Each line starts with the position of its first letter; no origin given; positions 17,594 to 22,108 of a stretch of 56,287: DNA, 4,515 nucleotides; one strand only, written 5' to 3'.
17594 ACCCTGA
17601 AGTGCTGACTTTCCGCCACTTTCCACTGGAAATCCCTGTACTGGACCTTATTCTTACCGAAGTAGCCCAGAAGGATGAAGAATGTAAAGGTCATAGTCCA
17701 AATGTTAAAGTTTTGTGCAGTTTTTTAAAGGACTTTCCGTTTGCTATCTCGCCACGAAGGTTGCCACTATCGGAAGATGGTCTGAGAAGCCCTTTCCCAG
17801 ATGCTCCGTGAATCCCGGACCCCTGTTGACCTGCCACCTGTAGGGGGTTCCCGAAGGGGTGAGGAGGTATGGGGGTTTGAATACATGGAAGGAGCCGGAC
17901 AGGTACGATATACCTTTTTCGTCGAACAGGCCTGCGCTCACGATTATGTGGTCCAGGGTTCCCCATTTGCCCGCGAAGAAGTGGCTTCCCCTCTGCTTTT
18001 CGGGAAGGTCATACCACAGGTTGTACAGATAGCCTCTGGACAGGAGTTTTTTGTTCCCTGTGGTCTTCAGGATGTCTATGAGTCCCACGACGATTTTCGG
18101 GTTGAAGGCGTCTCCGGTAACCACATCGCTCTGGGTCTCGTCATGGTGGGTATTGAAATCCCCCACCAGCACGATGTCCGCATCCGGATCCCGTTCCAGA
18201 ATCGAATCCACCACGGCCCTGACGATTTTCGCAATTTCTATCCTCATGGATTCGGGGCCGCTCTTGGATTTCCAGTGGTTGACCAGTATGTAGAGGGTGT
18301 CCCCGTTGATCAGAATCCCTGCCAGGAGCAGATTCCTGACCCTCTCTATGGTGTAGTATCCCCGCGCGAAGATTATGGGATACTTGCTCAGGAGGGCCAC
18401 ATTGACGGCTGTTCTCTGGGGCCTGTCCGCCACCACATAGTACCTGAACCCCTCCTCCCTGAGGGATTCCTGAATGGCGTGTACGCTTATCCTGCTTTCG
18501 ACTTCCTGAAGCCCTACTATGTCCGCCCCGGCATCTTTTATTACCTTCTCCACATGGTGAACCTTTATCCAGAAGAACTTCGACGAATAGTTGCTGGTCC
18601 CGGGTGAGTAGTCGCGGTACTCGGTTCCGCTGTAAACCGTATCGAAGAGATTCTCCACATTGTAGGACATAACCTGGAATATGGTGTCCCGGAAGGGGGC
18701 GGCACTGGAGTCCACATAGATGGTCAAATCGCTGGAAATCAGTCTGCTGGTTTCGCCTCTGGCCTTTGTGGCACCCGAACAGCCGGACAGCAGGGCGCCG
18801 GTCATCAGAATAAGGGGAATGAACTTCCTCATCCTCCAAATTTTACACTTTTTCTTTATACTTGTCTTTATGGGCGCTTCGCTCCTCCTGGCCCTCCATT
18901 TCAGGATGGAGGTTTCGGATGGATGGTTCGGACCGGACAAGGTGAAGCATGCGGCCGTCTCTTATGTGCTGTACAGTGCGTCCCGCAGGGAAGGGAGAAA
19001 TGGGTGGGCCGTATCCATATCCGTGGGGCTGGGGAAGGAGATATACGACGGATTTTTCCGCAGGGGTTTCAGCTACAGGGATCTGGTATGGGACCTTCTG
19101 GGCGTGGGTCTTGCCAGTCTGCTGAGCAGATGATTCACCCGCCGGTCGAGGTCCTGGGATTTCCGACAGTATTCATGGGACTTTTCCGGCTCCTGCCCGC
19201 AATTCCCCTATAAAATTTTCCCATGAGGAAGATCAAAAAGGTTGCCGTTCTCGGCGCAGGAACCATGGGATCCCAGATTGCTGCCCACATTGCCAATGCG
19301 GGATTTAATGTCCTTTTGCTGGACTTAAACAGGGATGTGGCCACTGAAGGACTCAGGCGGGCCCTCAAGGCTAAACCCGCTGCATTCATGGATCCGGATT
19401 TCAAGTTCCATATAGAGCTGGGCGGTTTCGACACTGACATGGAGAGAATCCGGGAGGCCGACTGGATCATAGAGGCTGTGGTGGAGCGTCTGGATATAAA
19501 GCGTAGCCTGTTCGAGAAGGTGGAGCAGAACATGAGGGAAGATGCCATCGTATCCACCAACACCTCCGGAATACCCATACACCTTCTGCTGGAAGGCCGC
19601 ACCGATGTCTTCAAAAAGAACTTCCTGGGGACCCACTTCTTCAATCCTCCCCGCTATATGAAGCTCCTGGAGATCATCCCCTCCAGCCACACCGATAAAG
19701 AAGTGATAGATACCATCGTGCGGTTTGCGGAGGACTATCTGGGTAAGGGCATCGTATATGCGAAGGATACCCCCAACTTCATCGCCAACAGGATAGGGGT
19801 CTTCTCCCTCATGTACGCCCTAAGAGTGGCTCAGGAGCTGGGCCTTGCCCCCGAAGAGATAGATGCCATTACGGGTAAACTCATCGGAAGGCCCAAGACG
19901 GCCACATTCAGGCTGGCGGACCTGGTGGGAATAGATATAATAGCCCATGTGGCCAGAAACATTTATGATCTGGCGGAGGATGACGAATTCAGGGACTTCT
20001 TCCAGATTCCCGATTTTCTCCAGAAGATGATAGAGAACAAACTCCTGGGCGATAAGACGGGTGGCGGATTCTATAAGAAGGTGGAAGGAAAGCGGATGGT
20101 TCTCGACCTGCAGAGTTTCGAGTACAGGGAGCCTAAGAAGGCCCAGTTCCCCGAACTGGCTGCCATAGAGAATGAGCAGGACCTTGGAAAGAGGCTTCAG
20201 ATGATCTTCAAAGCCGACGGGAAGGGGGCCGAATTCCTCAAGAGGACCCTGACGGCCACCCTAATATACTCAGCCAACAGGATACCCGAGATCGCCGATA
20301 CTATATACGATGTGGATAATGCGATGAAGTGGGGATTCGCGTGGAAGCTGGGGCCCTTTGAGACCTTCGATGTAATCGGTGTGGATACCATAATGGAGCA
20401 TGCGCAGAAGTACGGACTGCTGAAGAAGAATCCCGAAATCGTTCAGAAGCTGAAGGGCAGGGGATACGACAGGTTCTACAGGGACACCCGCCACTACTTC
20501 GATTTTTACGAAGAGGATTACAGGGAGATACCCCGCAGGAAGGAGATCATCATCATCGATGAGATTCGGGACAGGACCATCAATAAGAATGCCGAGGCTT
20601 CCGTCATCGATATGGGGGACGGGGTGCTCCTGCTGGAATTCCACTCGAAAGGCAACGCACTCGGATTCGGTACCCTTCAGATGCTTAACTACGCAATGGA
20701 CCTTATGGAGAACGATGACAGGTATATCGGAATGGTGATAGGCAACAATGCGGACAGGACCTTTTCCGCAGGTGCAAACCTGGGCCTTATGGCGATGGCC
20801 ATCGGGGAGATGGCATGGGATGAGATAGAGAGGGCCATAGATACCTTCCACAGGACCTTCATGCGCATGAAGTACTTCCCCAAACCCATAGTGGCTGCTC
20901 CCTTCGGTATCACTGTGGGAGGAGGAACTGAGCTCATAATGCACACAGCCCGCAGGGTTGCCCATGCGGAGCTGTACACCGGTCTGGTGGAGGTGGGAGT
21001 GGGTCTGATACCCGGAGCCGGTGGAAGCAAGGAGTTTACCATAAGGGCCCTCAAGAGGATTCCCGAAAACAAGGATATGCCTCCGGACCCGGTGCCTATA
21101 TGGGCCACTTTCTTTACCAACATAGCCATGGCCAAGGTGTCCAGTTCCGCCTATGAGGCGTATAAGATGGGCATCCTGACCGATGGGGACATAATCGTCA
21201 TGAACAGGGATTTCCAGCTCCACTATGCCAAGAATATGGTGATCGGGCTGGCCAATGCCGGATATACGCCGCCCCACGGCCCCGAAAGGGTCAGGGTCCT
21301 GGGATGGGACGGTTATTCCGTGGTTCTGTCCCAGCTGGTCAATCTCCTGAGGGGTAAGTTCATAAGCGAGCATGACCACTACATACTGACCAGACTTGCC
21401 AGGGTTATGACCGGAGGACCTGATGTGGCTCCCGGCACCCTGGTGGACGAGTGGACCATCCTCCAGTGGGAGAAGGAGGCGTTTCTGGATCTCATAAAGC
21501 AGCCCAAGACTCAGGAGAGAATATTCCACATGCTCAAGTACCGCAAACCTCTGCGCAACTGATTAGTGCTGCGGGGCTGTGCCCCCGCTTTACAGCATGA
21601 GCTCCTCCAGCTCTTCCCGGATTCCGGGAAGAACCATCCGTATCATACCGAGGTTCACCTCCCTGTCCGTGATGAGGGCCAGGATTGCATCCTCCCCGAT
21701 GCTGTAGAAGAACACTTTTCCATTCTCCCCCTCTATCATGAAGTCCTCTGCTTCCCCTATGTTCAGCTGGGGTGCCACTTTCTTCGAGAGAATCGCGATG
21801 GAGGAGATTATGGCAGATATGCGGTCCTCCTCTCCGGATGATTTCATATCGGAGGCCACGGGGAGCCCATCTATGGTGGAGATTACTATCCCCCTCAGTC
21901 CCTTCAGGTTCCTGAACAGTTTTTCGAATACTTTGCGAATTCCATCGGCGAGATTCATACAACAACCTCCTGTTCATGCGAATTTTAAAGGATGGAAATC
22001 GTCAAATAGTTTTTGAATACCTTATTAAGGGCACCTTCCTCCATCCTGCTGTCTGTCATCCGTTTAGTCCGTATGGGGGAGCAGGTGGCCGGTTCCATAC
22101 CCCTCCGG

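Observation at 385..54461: TAnAAT -10 boxes placed 6-8 nt before start codons: pervasive leaderless gene starts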

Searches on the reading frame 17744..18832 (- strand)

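Call 40: search_protein_families(library=pfam, proteins=[window:17744-18832:-])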
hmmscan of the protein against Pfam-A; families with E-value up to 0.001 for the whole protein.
window:17744-18832:- (362 aa): 3 families
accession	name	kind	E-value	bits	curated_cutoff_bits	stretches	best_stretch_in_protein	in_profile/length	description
PF19580.5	Exo_endo_phos_3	-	1.5e-35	123.2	27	1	54-357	2-307/311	Endonuclease/Exonuclease/phosphatase family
PF03372.29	Exo_endo_phos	-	5.1e-14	53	24.5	1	92-348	20-221/225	Endonuclease/Exonuclease/phosphatase family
PF23226.1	Exo_endo_phos_PGAP2IP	-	0.00018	21.3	27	1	88-205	20-143/239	PGAP2IP, C-terminal nuclease-like domain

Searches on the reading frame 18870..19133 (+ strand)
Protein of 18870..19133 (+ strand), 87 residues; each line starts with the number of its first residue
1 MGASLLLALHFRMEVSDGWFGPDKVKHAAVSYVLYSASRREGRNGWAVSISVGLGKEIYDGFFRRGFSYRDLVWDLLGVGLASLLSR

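Call 40: search_protein_families(library=pfam, proteins=[window:18870-19133:+])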
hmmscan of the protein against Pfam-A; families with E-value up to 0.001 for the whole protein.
window:18870-19133:+ (87 aa): 1 family
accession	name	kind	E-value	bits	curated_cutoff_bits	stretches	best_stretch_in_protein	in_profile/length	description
PF10043.14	DUF2279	-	9.7e-06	26.6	28.6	1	21-85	13-89/91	Predicted periplasmic lipoprotein (DUF2279)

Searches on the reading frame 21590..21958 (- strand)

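Call 53: search_protein_families(library=pfam, proteins=[window:21590-21958:-], max_evalue=0.00001)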
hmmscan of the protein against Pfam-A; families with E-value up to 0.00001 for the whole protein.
window:21590-21958:- (122 aa): 2 families
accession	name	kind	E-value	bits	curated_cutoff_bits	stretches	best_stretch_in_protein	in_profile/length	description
PF03259.23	Robl_LC7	-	1.4e-15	57.2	23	1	13-97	7-91/91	Roadblock/LC7 domain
PF08923.16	MAPKK1_Int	-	6.5e-06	26.4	25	1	7-121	3-116/119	Mitogen-activated protein kinase kinase 1 interacting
